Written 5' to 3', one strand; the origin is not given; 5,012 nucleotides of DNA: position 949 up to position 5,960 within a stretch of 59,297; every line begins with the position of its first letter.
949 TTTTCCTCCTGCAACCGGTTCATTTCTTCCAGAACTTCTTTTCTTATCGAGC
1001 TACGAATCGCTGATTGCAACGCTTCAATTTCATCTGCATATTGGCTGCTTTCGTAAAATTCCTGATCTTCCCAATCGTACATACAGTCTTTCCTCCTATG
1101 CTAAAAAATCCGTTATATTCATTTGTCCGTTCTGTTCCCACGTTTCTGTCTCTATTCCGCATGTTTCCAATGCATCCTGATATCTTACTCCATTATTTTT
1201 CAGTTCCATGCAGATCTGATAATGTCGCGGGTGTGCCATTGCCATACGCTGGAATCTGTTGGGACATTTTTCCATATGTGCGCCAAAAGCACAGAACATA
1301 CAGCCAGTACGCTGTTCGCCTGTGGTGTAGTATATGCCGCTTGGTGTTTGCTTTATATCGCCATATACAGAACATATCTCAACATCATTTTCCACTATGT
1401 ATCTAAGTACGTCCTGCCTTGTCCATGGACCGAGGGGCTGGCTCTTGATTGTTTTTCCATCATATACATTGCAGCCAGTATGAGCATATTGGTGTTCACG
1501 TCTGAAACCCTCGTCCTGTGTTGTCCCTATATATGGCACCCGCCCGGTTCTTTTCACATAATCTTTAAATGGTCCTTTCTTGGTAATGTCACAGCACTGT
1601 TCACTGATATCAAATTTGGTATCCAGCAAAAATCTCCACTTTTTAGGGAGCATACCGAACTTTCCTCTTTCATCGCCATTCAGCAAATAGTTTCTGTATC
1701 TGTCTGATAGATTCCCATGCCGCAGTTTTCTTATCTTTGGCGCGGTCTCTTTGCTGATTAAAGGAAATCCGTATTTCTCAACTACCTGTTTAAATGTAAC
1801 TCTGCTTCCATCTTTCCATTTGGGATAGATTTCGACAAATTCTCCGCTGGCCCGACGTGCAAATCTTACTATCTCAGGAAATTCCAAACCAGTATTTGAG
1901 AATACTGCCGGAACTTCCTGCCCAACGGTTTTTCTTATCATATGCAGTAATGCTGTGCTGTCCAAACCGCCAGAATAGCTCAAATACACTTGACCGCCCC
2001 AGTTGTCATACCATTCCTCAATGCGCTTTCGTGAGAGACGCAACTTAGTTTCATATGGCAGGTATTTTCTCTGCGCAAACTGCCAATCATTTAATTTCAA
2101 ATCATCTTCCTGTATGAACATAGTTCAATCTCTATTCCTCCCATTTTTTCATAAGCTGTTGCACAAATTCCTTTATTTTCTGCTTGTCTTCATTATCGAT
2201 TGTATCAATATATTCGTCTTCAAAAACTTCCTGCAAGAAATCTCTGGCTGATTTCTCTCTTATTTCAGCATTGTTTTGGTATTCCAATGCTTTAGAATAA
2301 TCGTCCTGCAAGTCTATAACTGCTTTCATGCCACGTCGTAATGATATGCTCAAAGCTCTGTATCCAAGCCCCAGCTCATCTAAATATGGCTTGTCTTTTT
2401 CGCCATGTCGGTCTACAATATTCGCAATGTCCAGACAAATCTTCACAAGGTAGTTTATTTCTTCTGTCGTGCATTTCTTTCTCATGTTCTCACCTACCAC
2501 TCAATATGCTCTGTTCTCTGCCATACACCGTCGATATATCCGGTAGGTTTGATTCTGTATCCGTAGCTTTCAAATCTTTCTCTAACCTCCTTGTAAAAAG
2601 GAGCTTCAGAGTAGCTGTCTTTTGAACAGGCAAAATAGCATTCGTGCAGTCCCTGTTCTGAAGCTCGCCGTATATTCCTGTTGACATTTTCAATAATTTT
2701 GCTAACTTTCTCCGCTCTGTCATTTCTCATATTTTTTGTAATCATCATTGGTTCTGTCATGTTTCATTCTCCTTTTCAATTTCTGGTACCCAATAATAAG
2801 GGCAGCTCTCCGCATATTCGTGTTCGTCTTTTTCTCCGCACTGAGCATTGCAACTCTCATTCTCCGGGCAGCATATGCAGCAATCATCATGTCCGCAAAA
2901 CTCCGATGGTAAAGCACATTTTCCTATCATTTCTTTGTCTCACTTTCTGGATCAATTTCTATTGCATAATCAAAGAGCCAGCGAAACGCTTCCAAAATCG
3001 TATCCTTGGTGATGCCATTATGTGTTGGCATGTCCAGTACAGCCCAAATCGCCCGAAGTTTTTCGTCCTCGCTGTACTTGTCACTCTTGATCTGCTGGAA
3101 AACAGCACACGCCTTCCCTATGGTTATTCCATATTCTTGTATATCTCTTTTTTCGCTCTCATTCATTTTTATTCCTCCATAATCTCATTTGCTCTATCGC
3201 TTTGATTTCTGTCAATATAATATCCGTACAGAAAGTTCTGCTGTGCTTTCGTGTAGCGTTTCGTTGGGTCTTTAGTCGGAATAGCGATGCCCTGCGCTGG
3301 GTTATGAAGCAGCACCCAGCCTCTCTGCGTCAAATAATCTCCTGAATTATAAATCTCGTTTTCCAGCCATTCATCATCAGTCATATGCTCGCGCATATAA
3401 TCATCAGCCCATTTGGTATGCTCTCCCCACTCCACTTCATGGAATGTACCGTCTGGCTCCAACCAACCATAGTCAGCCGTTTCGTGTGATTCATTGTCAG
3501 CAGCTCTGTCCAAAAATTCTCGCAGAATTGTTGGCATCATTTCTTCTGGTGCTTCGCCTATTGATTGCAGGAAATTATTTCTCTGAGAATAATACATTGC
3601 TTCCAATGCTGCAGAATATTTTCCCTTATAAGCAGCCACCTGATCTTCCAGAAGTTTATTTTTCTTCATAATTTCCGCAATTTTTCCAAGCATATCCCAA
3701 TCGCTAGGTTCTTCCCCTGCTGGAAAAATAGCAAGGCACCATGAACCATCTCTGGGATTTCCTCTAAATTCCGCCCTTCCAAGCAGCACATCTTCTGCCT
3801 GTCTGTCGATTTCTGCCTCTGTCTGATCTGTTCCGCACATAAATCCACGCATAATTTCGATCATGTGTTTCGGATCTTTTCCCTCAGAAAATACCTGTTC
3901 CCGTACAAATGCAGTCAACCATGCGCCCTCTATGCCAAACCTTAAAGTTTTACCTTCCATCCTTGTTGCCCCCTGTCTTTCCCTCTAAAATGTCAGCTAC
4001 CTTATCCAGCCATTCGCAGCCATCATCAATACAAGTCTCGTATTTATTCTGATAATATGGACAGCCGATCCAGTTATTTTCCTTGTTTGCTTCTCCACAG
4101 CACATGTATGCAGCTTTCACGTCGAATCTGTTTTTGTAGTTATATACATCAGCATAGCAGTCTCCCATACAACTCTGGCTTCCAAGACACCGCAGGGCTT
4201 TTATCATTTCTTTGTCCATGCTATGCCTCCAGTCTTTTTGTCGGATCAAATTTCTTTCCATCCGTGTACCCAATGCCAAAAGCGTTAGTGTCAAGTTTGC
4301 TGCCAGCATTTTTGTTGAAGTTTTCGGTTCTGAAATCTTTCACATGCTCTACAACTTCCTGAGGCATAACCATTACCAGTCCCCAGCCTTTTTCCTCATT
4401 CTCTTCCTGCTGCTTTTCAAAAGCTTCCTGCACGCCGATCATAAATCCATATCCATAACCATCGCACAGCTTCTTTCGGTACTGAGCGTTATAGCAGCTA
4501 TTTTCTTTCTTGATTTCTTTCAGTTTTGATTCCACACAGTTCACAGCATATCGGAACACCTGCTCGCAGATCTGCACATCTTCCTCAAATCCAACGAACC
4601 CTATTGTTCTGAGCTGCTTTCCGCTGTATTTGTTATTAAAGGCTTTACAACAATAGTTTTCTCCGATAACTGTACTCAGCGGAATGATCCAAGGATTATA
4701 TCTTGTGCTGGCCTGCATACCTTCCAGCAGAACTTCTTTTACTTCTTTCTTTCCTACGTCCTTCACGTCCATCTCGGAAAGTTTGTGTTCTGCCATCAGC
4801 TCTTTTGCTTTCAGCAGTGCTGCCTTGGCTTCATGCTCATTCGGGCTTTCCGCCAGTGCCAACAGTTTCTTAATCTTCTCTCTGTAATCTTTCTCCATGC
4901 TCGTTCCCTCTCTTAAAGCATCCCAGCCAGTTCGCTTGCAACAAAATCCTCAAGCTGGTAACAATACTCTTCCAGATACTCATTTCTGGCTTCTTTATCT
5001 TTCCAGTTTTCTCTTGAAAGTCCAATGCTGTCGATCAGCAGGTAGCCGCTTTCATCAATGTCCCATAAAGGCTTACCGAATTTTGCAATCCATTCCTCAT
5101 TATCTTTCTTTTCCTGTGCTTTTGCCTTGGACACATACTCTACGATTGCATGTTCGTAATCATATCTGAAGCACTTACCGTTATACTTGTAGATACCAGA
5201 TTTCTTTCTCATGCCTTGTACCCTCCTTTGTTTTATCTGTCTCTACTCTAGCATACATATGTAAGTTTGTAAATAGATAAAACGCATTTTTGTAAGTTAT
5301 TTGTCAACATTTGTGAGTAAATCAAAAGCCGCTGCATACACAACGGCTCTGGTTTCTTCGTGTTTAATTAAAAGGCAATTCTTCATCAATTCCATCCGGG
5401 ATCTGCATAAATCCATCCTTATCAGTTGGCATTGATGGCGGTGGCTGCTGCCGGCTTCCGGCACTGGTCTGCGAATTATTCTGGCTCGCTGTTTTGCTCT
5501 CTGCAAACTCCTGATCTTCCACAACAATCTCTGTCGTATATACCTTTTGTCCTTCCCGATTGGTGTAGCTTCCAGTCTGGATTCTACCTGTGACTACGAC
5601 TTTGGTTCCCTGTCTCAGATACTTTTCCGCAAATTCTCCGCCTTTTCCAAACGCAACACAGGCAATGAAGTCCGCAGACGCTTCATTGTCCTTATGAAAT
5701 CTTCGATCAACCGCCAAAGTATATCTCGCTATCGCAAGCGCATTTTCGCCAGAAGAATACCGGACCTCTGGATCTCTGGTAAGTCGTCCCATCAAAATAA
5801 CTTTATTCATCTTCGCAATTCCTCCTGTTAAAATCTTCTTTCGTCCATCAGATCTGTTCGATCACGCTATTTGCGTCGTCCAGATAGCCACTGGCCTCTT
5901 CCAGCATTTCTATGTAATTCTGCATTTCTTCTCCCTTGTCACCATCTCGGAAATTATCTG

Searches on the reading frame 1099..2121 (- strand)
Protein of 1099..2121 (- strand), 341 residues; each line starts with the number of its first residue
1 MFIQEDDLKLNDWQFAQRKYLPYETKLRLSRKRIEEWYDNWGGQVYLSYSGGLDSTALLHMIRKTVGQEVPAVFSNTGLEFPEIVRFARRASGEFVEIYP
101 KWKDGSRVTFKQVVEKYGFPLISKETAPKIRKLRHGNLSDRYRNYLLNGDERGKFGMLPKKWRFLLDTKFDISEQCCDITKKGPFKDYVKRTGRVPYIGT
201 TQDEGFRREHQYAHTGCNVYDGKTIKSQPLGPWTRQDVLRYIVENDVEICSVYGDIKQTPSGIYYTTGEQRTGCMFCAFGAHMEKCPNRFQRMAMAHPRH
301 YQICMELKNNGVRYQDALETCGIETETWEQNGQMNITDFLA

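Call 26: search_protein_families(library=pfam, proteins=[window:1099-2121:-], max_evalue=0.01)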
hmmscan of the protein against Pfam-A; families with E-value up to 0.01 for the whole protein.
window:1099-2121:- (341 aa): 2 families
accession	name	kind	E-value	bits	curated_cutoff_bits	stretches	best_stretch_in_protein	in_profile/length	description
PF01507.26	PAPS_reduct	-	1.1e-19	71.5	22.5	2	45-98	2-53/175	Phosphoadenosine phosphosulfate reductase domain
PF00764.25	Arginosuc_synth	-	0.00058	20.4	27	1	45-91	2-48/162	Arginosuccinate synthase N-terminal HUP domain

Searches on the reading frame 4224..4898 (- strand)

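Call 26: search_protein_families(library=pfam, proteins=[window:4224-4898:-], max_evalue=0.01)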
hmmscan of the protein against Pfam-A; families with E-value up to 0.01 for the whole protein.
window:4224-4898:- (225 aa): 3 families
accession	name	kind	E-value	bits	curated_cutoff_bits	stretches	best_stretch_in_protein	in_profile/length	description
PF23771.1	DUF7168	-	2e-21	76.6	25.5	1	50-184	5-130/140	Domain of unknown function (DUF7168)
PF10979.13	DUF2786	-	1e-13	51.4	23.9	1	6-42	3-40/40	Protein of unknown function (DUF2786)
PF03981.17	Ubiq_cyt_C_chap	-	0.0064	17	21.5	0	105-164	32-89/140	Ubiquinol-cytochrome C chaperone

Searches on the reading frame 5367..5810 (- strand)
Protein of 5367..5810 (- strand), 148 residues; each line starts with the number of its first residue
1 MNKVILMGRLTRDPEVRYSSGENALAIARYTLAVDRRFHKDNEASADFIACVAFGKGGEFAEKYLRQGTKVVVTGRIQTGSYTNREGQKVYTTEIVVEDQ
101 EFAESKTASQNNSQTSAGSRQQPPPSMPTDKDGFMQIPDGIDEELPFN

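Call 26: search_protein_families(library=pfam, proteins=[window:5367-5810:-], max_evalue=0.01)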
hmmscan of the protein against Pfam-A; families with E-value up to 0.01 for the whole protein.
window:5367-5810:- (148 aa): 2 families
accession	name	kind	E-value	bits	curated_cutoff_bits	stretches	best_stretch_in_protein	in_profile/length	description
PF00436.31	SSB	-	1.6e-30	105.7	26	1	1-102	1-103/104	Single-strand binding protein family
PF01336.31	tRNA_anti-codon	-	0.0097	16.3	27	0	48-96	28-68/75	OB-fold nucleic acid binding domain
